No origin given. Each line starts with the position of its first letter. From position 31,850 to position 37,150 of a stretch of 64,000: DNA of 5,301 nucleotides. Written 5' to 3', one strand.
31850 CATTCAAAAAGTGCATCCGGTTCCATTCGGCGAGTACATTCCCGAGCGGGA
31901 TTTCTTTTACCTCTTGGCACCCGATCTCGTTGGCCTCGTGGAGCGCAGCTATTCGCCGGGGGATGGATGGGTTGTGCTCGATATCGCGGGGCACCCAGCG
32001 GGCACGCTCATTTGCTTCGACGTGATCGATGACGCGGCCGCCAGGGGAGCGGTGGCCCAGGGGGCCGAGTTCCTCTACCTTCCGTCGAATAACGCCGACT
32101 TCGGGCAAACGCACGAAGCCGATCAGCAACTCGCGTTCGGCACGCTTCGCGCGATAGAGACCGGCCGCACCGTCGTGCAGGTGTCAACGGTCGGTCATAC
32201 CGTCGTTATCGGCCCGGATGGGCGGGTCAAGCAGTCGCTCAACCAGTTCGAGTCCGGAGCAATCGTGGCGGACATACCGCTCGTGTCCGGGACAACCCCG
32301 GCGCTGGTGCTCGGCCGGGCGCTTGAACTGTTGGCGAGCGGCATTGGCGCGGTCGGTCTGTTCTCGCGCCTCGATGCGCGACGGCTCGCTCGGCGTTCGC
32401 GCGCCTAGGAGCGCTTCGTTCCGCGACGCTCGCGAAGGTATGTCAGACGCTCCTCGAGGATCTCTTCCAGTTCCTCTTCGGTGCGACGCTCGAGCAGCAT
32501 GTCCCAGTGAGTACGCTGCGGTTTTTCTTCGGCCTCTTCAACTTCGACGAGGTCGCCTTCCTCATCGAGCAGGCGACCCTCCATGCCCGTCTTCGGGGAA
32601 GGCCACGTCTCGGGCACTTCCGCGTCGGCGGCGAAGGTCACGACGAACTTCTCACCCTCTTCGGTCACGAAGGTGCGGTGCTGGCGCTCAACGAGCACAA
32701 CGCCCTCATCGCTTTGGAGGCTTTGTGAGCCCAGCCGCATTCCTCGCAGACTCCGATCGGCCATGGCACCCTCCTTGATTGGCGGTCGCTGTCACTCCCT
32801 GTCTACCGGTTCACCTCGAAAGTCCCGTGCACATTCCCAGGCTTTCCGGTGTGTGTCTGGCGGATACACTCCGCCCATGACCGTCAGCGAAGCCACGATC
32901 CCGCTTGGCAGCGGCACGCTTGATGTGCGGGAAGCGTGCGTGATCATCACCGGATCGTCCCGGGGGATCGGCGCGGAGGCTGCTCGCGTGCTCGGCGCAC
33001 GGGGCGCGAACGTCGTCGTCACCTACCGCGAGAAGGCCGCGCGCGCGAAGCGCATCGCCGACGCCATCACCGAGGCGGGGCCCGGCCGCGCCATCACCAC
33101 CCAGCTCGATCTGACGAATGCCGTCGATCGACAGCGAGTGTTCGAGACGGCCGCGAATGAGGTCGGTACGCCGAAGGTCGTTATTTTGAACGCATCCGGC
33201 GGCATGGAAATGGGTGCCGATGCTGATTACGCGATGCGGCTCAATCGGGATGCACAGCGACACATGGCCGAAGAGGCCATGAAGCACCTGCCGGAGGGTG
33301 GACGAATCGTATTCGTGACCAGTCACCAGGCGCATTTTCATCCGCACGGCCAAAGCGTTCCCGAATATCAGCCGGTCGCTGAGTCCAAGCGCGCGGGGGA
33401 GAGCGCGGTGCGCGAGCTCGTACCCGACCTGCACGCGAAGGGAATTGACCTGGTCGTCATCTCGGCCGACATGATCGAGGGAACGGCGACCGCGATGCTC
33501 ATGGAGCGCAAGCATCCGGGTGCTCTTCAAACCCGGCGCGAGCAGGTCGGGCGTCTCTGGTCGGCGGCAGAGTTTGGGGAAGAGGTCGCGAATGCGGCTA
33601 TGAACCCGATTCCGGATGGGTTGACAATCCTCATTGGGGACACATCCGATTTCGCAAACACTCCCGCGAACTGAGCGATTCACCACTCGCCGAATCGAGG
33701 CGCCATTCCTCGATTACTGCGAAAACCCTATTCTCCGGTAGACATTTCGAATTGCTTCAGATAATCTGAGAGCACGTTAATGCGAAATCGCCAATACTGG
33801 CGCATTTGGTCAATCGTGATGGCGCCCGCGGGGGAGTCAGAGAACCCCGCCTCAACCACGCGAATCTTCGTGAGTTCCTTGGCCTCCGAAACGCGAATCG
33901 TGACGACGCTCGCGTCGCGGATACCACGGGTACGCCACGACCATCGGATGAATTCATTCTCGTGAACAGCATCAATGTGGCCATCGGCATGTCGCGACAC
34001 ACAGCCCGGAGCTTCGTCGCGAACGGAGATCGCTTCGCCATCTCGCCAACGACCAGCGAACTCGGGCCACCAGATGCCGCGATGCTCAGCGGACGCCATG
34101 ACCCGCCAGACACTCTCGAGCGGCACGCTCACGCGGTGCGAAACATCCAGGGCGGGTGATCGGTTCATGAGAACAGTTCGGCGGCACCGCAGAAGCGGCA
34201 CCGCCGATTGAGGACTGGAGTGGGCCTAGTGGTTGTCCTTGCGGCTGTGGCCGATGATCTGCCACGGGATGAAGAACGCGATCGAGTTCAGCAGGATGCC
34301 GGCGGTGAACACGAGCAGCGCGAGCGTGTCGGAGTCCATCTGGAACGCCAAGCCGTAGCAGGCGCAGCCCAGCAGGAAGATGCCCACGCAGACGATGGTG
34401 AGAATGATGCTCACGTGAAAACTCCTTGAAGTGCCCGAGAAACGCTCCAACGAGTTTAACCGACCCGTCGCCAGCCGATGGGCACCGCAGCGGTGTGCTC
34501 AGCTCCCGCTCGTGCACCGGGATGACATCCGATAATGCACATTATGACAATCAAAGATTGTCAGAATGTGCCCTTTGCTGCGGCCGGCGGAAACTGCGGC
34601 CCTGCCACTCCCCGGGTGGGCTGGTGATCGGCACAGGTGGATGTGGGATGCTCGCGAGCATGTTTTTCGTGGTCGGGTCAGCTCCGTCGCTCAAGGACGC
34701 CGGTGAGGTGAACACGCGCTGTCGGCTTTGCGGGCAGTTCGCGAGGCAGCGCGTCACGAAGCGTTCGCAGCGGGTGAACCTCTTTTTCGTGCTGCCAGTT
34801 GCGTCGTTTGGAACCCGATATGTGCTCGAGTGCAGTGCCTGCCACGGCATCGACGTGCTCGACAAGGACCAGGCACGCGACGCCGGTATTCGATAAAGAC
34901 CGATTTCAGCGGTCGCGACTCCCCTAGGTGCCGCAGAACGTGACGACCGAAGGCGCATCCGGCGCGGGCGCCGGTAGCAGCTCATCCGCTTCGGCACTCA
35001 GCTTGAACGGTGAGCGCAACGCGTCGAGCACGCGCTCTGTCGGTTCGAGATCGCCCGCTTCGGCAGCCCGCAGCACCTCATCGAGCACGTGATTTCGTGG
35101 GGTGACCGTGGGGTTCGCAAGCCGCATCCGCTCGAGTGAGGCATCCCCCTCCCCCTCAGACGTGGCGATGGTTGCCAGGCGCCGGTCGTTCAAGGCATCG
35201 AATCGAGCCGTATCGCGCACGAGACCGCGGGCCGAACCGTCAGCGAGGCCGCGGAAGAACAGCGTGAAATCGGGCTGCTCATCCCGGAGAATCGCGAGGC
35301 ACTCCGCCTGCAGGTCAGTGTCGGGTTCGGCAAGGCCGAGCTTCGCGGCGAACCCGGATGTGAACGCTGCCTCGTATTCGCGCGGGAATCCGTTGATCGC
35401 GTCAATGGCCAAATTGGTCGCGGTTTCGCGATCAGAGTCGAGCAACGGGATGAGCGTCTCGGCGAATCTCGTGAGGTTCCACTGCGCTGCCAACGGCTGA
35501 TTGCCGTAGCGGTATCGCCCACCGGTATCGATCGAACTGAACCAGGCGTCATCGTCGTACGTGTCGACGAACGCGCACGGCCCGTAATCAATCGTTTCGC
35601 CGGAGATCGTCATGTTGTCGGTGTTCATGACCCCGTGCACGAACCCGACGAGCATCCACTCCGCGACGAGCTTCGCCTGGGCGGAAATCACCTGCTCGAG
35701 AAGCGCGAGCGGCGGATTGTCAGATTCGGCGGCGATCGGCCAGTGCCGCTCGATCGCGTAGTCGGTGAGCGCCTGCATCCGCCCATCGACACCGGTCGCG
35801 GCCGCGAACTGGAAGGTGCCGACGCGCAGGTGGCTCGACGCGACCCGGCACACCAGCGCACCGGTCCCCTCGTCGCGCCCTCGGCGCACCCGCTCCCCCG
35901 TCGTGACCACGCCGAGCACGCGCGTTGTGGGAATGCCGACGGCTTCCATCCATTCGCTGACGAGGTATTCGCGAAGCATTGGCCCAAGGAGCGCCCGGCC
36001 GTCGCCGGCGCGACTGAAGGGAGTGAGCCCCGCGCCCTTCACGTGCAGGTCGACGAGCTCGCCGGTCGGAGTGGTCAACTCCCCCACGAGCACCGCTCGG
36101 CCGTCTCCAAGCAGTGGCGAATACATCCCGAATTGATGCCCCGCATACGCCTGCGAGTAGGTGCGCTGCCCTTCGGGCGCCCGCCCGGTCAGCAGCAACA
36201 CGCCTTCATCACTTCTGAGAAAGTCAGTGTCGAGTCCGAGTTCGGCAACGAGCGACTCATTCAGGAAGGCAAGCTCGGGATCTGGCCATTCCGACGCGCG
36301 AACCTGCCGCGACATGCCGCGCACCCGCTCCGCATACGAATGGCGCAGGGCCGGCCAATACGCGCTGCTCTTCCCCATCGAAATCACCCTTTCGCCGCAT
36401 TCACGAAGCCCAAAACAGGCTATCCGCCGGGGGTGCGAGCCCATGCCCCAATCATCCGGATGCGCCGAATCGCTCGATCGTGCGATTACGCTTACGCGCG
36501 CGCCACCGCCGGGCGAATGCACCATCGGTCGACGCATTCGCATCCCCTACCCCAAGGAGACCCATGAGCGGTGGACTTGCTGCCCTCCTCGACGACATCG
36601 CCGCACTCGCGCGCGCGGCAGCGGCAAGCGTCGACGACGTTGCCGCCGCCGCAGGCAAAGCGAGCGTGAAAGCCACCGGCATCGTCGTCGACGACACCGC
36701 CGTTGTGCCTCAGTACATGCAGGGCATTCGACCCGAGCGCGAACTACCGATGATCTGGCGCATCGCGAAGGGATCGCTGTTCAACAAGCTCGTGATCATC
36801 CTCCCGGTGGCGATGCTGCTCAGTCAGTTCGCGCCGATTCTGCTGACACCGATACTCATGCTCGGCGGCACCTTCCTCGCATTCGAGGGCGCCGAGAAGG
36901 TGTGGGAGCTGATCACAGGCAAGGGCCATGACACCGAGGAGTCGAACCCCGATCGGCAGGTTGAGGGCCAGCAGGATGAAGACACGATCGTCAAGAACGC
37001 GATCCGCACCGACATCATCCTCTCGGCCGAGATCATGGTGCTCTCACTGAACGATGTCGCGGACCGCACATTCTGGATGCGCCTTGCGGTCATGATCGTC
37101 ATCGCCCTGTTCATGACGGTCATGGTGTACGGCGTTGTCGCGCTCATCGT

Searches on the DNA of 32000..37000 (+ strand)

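Call 6: search_rna_families(source=window, start=32000, end=37000, threshold=evalue, max_evalue=1)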
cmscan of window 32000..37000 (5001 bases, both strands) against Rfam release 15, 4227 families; matches with E-value up to 1: 1.
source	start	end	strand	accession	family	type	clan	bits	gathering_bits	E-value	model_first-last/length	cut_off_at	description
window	36628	36698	+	RF01059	mir-598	Gene; miRNA;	-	20.9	69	0.85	1-80/80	no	mir-598 microRNA precursor family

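Call 60: search_dna_similar(query=window:34518-34577:+, collection=plasmids, mode=distant, max_evalue=10, max_rows=25)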
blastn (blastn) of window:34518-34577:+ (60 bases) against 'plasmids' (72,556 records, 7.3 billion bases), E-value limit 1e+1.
Records with a match: 5; places in all: 5; records where one place covers at least 80% of the query: 0.
Best place of each record, by identity: 95-99% 2; 80-90% 3.
By first word of the organism name: Providencia 3; uncultured 1; Pseudonocardia 1.
By predicted mobility (MOB-suite, as given by PLSDB): conjugative 3; non-mobilizable 1; mobilizable 1.
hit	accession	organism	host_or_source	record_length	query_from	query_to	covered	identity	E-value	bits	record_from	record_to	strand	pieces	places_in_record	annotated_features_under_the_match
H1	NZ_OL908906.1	Providencia rettgeri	-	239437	16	50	58%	88.6%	3e-2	44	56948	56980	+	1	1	parA: ParA family partition ATPase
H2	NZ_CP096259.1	Providencia rettgeri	Homo sapiens,cerebrospinal fluid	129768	16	50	58%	88.6%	3e-2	44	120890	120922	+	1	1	parA: ParA family partition ATPase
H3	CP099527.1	Providencia stuartii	-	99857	16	50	58%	88.6%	3e-2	44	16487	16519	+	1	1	AAA family ATPase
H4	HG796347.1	uncultured bacterium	-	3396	12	33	37%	95.5%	4e+0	37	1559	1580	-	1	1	CDS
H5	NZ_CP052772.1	Pseudonocardia alni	Cell culture,soil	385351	12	33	37%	95.5%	4e+0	37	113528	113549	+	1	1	none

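Call 61: search_dna_similar(query=window:34518-34577:+, collection=phages, mode=distant, max_evalue=10, max_rows=25)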
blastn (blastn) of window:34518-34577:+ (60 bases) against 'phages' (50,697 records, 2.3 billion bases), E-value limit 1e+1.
Records with a match: 3; places in all: 3; records where one place covers at least 80% of the query: 0.
Best place of each record, by identity: >=99% 1; 80-90% 2.
By first word of the organism name: Enterobacter 1; Vibrio 1; Bacteriophage 1.
By host as written in the record: Enterobacter cloacae complex 1; Vibrio sp. 1; - 1.
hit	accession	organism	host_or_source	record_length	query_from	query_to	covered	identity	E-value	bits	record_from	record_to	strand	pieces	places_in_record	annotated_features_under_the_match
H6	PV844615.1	Enterobacter phage ENT4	Enterobacter cloacae complex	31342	16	51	60%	83.8%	4e-1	37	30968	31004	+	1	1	record has no annotation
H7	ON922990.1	Vibrio phage VPMCC14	Vibrio sp.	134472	15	42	47%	85.7%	5e+0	34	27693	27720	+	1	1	none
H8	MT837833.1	Bacteriophage sp.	human fecal samples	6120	15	32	30%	100.0%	5e+0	34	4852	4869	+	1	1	record has no annotation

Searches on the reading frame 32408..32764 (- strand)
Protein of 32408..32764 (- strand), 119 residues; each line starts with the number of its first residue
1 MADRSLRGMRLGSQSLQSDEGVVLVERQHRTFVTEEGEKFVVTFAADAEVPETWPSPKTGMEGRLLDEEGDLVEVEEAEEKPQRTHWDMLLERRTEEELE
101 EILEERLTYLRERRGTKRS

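Call 10: search_protein_families(library=pfam, proteins=[window:32408-32764:-], max_evalue=0.01)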
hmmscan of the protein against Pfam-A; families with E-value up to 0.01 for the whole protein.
seq(119 aa): 1 family
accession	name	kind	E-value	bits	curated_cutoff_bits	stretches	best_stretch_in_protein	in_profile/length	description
PF13397.12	RbpA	-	3.1e-37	127.8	25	1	4-111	1-105/105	RNA polymerase-binding protein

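Call 11: search_protein_families(library=ncbifam, proteins=[window:32408-32764:-], max_evalue=0.01)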
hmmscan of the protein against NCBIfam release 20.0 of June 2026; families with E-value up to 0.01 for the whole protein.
seq(119 aa): 0 families

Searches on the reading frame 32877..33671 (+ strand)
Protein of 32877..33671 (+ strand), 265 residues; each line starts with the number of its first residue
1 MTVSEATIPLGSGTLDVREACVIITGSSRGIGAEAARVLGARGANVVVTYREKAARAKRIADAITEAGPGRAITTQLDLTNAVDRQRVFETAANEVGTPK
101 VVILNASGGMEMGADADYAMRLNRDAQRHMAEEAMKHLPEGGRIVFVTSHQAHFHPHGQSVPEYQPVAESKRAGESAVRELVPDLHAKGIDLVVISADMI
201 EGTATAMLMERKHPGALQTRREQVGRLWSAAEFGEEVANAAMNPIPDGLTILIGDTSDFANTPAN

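Call 10: search_protein_families(library=pfam, proteins=[window:32877-33671:+], max_evalue=0.01)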
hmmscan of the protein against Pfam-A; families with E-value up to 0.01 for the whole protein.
seq(265 aa): 5 families
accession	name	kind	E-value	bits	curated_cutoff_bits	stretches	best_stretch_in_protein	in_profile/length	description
PF00106.31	adh_short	-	4.6e-22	78.9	26.6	1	21-207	2-188/195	short chain dehydrogenase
PF13561.12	adh_short_C2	-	7.7e-20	71.9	27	1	28-236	5-212/236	Enoyl-(Acyl carrier protein) reductase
PF01370.27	Epimerase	-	2e-06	27.8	20.9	1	22-180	1-155/240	NAD dependent epimerase/dehydratase family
PF08659.16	KR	-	0.0017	18.8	22.6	0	21-100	2-83/180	KR domain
PF19773.5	DUF6259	-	0.0038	16.8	28.7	1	122-205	55-134/300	Domain of unknown function (DUF6259)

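Call 11: search_protein_families(library=ncbifam, proteins=[window:32877-33671:+], max_evalue=0.01)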
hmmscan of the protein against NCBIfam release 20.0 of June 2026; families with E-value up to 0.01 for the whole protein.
seq(265 aa): 205 families (the best 25 are shown)
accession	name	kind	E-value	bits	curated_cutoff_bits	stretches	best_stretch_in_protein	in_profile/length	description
NF005868.0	PRK07806.1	subfamily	2.9e-97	325.1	162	1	17-261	4-247/248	SDR family oxidoreductase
NF005975.0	PRK08063.1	equivalog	7.4e-23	81.1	328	1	19-226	4-213/250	enoyl-[acyl-carrier-protein] reductase FabL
NF005559.1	PRK07231.1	subfamily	1.3e-17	64.1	215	1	18-230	3-218/249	glucose 1-dehydrogenase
NF004773.0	PRK06113.1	equivalog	4.3e-16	59.1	367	1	14-209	6-201/255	7-alpha-hydroxysteroid dehydrogenase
NF006393.0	PRK08642.1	equivalog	3.8e-15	56.1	292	1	16-110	3-94/254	3-oxoacyl-ACP reductase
NF009383.0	PRK12742.1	equivalog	6.6e-15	55.3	343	1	18-200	5-179/237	SDR family oxidoreductase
TIGR01830.1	3oxo_ACP_reduc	equivalog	7.9e-15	55.2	297.75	1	22-217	1-198/239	3-oxoacyl-[acyl-carrier-protein] reductase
NF004777.0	PRK06123.1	equivalog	8.8e-15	54.8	383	1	20-202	4-193/249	SDR family oxidoreductase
NF005400.0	PRK06947.1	equivalog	4.3e-14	52.3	367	1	19-205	6-199/252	SDR family oxidoreductase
NF004825.0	PRK06181.1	equivalog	5.1e-14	52.2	215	1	18-239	5-226/268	SDR family oxidoreductase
NF009384.0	PRK12743.1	equivalog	7e-14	51.7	264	1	20-155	7-150/258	SDR family oxidoreductase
NF006493.1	PRK08936.1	subfamily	7.4e-14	51.6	420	1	16-115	4-100/261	glucose-1-dehydrogenase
NF004200.0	PRK05653.1-5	equivalog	1.1e-13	51.3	273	1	21-208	4-194/242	3-oxoacyl-ACP reductase FabG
NF004514.1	PRK05855.1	equivalog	1e-12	47.5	455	1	17-242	311-540/578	SDR family oxidoreductase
NF006195.0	PRK08324.2-3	equivalog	1.8e-12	46.3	931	1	20-209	426-619/678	bifunctional aldolase/short-chain dehydrogenase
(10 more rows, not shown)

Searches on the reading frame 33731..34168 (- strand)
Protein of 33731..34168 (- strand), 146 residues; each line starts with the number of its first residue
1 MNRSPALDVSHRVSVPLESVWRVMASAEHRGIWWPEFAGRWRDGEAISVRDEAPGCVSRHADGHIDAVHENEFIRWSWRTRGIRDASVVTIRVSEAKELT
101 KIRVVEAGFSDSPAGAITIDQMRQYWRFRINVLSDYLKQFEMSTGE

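Call 10: search_protein_families(library=pfam, proteins=[window:33731-34168:-], max_evalue=0.01)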
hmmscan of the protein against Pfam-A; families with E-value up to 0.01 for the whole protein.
seq(146 aa): 2 families
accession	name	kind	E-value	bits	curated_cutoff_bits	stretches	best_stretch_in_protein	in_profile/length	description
PF08327.17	AHSA1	-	1.1e-08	35.8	22.1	1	15-137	2-124/125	Activator of Hsp90 ATPase homolog 1-like protein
PF10604.15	Polyketide_cyc2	-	0.00079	20.2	27.4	1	7-104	4-104/142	Polyketide cyclase / dehydrase and lipid transport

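Call 11: search_protein_families(library=ncbifam, proteins=[window:33731-34168:-], max_evalue=0.01)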
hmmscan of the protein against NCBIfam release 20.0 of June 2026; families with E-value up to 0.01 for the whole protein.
seq(146 aa): 0 families

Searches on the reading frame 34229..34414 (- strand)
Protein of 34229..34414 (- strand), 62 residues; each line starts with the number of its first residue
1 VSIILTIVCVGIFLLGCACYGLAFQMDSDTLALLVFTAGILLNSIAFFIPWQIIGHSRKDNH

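Call 10: search_protein_families(library=pfam, proteins=[window:34229-34414:-], max_evalue=0.01)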
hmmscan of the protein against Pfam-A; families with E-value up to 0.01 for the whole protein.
seq(62 aa): 0 families

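Call 11: search_protein_families(library=ncbifam, proteins=[window:34229-34414:-], max_evalue=0.01)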
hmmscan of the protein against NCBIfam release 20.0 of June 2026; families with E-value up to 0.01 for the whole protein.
seq(62 aa): 0 families

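Call 44: find_homologous_proteins(query=window:34229-34414:-, max_evalue=0.01)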
Query seq(62 aa) (62 aa): 2 proteins with E <= 0.01 among 2 candidates.
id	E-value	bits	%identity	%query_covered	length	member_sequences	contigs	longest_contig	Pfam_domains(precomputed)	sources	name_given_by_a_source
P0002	4.0e-33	129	98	100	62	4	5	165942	-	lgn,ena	-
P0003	2.8e-19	86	71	95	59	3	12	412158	-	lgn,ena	-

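Call 45: find_encoding_contigs(protein=P0002, flank=10000, max_places=6)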
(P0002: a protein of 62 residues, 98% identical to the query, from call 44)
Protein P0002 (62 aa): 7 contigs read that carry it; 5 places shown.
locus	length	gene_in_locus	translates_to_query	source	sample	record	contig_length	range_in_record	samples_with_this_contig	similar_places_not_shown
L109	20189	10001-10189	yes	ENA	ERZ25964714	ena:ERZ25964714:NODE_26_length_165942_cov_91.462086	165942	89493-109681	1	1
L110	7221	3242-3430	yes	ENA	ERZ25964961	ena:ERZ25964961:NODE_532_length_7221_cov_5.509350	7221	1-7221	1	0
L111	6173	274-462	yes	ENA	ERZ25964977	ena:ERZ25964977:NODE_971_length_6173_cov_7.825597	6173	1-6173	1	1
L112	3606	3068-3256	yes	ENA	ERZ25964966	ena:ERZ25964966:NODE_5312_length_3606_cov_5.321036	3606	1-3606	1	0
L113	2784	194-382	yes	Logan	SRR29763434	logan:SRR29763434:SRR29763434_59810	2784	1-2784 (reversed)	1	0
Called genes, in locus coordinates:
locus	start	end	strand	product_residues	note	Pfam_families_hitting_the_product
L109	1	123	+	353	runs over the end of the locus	PF02885:Glycos_trans_3N, PF00591:Glycos_transf_3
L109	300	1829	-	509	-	PF00370:FGGY_N, PF01869:BcrAD_BadFG (faint), PF02782:FGGY_C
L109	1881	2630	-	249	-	PF00230:MIP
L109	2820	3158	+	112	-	PF00381:PTS-HPr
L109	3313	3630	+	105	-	-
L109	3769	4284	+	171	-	-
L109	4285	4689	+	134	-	-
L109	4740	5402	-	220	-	-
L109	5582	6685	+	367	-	PF01699:Na_Ca_ex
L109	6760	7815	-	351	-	PF05661:DUF808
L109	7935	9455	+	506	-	PF02696:SelO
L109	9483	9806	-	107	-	-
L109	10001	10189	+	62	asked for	-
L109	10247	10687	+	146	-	PF08327:AHSA1 (weak)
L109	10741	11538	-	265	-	PF00106:adh_short, PF01370:Epimerase (weak), PF13561:adh_short_C2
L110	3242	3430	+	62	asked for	-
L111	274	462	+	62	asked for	-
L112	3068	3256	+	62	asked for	-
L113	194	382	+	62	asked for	-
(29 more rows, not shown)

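Call 46: find_encoding_contigs(protein=P0003, flank=10000, max_places=8)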
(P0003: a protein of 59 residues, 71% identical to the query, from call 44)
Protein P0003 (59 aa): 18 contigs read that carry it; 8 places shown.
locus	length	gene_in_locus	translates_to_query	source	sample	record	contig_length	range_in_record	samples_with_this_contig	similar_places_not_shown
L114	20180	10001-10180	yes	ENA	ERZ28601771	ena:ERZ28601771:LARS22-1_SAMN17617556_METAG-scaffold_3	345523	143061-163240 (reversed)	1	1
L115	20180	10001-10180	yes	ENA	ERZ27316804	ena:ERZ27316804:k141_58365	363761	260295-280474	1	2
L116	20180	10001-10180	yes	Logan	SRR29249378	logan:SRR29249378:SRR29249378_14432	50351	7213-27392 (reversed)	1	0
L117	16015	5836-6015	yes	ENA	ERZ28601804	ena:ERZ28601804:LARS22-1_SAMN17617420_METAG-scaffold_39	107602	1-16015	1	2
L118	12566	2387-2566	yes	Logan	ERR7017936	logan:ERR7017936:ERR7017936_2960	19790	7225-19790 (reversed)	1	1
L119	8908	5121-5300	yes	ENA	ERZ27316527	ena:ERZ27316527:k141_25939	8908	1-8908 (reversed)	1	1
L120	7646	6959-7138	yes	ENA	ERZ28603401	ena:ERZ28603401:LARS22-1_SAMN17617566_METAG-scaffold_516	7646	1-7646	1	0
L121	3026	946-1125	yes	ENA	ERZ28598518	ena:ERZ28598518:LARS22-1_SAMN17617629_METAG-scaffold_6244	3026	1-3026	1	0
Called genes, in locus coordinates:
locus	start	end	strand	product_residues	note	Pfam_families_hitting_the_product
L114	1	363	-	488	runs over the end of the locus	PF02789:Peptidase_M17_N, PF00883:Peptidase_M17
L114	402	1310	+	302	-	PF09754:PAC2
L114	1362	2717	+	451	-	PF07690:MFS_1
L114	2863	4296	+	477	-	PF07498:Rho_N, PF00140:Sigma70_r1_2, PF04542:Sigma70_r2, PF04539:Sigma70_r3, PF04545:Sigma70_r4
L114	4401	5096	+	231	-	PF01996:F420_ligase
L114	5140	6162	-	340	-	PF14397:ATPgrasp_ST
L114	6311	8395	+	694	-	PF02518:HATPase_c, PF00204:DNA_gyraseB, PF01751:Toprim, PF00986:DNA_gyraseB_C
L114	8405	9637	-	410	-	PF00089:Trypsin, PF13365:Trypsin_2, PF00595:PDZ (faint), PF13180:PDZ_2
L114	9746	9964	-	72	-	-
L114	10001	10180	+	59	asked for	-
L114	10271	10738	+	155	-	PF08327:AHSA1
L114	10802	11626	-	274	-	PF00106:adh_short, PF01370:Epimerase (weak), PF08659:KR (weak), PF13561:adh_short_C2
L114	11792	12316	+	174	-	PF13397:RbpA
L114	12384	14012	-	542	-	PF20154:LNT_N, PF00795:CN_hydrolase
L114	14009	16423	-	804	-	PF00270:DEAD, PF04851:ResIII, PF22527:DEXQc_Suv3 (weak), PF00271:Helicase_C (weak), PF08148:DSHCT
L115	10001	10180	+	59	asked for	-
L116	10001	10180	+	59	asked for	-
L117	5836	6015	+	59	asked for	-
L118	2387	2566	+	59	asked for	-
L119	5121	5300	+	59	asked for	-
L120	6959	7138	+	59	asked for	-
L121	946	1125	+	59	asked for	-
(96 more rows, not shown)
